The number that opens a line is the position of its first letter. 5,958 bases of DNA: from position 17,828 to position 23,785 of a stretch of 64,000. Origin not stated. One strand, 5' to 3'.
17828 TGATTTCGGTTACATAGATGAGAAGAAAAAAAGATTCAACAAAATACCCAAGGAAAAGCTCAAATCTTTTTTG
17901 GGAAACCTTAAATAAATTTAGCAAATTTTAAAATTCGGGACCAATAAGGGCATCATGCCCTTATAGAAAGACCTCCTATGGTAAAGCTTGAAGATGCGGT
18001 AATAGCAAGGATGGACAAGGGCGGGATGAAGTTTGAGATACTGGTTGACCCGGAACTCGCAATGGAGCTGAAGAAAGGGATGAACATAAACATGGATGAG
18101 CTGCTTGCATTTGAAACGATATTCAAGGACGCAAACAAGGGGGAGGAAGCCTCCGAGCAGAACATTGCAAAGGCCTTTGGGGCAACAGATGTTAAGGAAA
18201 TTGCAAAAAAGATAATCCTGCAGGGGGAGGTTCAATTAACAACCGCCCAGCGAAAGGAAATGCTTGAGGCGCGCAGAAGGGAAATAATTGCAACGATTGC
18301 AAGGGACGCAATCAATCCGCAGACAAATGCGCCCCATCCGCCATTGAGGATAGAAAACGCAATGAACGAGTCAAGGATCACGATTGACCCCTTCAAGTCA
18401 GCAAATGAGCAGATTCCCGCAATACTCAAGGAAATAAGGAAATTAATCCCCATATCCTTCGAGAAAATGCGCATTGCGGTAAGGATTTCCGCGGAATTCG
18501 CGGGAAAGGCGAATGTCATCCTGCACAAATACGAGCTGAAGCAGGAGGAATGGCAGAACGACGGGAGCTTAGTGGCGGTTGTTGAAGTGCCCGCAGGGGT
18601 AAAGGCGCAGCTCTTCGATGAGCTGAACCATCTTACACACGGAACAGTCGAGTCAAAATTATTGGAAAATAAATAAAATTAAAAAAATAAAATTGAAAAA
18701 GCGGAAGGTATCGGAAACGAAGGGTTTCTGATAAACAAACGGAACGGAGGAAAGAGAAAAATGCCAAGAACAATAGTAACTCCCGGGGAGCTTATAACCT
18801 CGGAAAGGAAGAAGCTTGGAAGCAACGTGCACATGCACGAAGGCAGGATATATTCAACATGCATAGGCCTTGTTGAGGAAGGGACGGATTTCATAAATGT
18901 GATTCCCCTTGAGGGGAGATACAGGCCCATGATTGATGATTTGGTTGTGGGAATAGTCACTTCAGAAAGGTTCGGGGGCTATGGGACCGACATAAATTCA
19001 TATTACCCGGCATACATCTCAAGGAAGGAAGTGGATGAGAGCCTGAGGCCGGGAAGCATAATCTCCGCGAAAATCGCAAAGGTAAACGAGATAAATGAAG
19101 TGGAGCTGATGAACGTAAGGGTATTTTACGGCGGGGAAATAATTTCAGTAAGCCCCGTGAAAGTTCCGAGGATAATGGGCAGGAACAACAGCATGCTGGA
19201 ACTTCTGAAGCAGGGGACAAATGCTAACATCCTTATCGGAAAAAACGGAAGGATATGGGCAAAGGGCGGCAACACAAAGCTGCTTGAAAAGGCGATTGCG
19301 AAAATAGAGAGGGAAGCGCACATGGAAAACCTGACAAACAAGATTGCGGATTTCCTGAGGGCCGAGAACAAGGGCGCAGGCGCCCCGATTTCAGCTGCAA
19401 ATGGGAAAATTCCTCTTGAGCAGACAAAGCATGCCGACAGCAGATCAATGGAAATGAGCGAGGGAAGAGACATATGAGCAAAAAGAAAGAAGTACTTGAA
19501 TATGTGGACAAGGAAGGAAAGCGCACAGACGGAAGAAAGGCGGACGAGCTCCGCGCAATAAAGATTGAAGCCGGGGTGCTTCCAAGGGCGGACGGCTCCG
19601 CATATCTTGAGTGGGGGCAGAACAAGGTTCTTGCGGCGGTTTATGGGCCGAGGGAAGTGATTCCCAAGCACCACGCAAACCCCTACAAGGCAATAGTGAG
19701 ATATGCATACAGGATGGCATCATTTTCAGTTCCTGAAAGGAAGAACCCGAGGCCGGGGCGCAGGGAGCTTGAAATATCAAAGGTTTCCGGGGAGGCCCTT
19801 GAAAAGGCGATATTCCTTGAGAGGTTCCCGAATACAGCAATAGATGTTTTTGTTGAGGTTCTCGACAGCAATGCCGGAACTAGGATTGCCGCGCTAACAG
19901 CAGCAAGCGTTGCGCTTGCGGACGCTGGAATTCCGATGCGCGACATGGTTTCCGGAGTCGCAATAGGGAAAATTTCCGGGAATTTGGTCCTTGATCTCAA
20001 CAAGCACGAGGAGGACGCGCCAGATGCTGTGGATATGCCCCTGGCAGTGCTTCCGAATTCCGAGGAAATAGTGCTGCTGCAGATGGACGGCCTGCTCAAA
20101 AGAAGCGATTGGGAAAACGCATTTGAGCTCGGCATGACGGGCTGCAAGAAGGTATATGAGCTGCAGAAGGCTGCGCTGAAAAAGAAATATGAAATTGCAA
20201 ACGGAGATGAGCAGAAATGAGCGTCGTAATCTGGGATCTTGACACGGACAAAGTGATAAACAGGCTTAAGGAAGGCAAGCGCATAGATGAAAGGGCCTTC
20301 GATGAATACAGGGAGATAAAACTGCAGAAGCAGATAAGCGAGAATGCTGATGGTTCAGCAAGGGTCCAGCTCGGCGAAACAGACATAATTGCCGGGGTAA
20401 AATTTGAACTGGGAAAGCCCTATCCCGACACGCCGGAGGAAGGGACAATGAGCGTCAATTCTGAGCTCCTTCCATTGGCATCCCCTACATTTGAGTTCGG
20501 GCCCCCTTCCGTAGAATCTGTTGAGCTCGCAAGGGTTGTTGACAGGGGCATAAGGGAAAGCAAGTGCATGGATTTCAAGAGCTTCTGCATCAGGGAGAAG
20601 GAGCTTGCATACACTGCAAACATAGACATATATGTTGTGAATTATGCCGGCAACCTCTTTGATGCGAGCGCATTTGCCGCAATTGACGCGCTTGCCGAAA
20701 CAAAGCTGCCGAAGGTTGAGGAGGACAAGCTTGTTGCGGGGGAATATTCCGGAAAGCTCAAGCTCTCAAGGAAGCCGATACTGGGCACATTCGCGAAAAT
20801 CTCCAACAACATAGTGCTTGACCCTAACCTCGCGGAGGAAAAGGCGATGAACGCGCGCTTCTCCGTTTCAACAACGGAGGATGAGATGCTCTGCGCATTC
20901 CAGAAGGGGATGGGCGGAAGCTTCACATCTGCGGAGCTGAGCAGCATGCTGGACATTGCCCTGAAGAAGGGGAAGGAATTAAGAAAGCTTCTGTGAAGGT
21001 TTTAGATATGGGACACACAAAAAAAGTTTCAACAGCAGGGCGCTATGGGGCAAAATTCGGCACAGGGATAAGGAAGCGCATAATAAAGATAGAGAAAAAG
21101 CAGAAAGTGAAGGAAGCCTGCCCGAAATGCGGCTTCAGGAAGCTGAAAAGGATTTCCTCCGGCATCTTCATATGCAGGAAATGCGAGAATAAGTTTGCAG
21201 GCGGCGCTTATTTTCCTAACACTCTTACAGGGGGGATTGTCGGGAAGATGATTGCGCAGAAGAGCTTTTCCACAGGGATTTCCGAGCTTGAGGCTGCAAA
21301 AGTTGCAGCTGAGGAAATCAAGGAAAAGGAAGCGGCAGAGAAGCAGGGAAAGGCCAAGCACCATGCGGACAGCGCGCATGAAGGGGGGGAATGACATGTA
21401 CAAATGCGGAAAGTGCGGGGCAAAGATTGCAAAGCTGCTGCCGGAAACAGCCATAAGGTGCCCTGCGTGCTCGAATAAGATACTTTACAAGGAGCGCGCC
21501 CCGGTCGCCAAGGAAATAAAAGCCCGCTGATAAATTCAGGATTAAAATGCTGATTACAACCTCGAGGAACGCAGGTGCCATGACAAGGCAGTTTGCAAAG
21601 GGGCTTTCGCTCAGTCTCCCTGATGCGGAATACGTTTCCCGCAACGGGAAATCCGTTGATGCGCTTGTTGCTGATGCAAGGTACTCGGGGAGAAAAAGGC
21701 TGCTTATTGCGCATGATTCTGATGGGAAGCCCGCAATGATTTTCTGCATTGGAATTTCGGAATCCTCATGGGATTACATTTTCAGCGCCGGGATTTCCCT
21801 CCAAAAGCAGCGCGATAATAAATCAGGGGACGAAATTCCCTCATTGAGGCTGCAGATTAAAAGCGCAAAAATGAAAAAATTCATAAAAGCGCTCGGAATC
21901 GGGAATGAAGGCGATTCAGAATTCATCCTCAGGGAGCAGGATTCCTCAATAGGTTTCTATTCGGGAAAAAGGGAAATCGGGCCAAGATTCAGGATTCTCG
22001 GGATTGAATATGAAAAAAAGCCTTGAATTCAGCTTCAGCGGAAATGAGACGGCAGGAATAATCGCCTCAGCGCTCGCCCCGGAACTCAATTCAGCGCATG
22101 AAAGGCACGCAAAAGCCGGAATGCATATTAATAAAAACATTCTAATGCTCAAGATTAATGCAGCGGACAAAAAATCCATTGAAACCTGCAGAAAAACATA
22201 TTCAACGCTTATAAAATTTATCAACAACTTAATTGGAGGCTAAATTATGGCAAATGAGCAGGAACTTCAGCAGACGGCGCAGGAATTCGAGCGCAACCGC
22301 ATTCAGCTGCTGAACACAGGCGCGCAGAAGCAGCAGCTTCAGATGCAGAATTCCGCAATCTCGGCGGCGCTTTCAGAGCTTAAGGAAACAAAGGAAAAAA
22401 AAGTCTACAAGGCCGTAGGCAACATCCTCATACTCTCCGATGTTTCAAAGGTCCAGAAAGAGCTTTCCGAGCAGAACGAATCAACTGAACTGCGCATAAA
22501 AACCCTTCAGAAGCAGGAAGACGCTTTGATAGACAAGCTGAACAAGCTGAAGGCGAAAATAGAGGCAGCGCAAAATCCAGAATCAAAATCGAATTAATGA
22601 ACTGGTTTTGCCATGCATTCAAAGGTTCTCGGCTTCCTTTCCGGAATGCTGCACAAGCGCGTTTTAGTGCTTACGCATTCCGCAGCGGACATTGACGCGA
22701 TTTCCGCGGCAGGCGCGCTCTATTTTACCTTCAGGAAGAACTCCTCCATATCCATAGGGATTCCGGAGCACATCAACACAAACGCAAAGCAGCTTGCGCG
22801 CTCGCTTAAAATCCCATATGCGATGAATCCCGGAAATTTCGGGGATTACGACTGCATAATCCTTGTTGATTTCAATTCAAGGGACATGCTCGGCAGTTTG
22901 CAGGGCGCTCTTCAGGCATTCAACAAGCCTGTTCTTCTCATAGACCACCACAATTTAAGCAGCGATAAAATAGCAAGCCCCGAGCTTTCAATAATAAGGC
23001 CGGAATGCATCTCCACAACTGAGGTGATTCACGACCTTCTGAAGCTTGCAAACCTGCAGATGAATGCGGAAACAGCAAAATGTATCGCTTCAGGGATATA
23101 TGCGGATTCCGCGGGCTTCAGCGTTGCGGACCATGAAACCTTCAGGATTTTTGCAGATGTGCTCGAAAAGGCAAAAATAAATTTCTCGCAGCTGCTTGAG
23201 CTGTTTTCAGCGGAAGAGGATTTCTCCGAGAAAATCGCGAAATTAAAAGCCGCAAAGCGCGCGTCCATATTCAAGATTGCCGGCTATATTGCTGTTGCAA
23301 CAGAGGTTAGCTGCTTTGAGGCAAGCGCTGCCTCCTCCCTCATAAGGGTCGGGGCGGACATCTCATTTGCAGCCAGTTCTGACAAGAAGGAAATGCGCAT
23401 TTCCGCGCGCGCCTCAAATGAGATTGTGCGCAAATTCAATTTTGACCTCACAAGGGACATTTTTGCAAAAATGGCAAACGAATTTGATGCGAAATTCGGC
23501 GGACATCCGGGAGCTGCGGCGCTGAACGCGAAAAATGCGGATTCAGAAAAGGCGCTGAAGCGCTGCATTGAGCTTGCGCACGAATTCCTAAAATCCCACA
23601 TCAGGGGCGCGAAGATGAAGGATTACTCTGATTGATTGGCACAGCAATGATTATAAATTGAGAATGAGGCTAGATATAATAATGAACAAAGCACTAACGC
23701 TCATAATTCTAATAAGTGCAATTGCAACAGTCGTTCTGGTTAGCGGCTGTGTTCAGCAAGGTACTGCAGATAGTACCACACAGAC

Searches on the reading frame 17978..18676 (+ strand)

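Call 29: search_protein_families(library=ncbifam, proteins=[window:17978-18676:+], max_evalue=0.00001)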
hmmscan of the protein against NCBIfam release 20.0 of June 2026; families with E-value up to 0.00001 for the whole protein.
window:17978-18676:+ (232 aa): 1 family
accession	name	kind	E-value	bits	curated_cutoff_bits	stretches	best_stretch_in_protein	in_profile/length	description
TIGR00291.1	RNA_SBDS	equivalog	5.1e-88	294.4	126.55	1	1-229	1-230/231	ribosome assembly factor SBDS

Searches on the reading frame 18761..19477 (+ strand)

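Call 29: search_protein_families(library=ncbifam, proteins=[window:18761-19477:+], max_evalue=0.00001)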
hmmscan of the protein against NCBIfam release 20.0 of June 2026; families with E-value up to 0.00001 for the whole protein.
window:18761-19477:+ (238 aa): 1 family
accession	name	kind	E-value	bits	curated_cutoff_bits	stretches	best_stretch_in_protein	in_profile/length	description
NF003181.1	PRK04163.1-1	equivalog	6.5e-53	179.2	200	1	3-201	2-220/221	exosome complex RNA-binding protein Rrp4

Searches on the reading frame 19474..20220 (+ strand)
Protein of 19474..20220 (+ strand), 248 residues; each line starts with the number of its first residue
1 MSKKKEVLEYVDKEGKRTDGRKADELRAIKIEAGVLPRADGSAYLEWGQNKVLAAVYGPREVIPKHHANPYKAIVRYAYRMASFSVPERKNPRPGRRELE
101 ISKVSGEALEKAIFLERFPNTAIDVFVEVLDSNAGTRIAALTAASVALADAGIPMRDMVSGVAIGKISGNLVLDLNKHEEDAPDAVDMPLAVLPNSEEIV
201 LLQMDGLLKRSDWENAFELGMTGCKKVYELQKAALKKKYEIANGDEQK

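Call 29: search_protein_families(library=ncbifam, proteins=[window:19474-20220:+], max_evalue=0.00001)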
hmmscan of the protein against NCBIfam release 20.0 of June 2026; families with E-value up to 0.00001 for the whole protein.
window:19474-20220:+ (248 aa): 6 families
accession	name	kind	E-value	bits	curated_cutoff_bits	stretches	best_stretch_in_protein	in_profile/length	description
TIGR02065.1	ECX1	equivalog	5.3e-99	330.2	318.7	1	12-239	4-230/230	exosome complex exonuclease Rrp41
NF008805.1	PRK11824.1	equivalog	2.1e-27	95.8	471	1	3-205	292-499/683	polyribonucleotide nucleotidyltransferase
TIGR03591.1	polynuc_phos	equivalog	3.5e-27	95.1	525.05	1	3-205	297-505/689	polyribonucleotide nucleotidyltransferase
TIGR01966.1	RNasePH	equivalog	1.1e-23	83.7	141.5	1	17-235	1-235/236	ribonuclease PH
TIGR02696.1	pppGpp_PNP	exception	1.4e-16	60.1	1106.75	1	4-172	324-496/720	guanosine pentaphosphate synthetase I/polyribonucleotide nucleotidyltransferase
NF003282.1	PRK04282.1-1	equivalog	5.3e-13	48.6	280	1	4-56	9-61/267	exosome complex protein Rrp42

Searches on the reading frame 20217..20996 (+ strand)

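Call 29: search_protein_families(library=ncbifam, proteins=[window:20217-20996:+], max_evalue=0.00001)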
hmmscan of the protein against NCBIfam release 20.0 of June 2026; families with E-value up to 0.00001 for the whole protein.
window:20217-20996:+ (259 aa): 3 families
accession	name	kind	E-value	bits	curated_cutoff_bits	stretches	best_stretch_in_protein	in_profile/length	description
NF003282.1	PRK04282.1-1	equivalog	1.1e-87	293.4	280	1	3-258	3-262/267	exosome complex protein Rrp42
TIGR02065.1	ECX1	equivalog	5.9e-13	48.7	318.7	1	17-254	4-217/230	exosome complex exonuclease Rrp41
TIGR01966.1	RNasePH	equivalog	5.9e-09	35.5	141.5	1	22-255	1-227/236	ribonuclease PH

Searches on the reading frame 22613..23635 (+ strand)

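Call 29: search_protein_families(library=ncbifam, proteins=[window:22613-23635:+], max_evalue=0.00001)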
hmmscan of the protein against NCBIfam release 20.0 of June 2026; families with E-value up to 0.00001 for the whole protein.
window:22613-23635:+ (340 aa): 3 families
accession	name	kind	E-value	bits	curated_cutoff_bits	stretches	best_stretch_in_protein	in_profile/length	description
NF003877.0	PRK05427.1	equivalog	1.9e-08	34.1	283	1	16-210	3-196/308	manganese-dependent inorganic pyrophosphatase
NF053633.1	OlncasPapPhNrnA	equivalog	1.1e-06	27.8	350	1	83-199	83-198/317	bifunctional oligoribonuclease/PAP phosphatase NrnA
NF053576.1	RecJ_archaeal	equivalog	3.3e-06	26.2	360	0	244-312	373-439/452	RecJ family nuclease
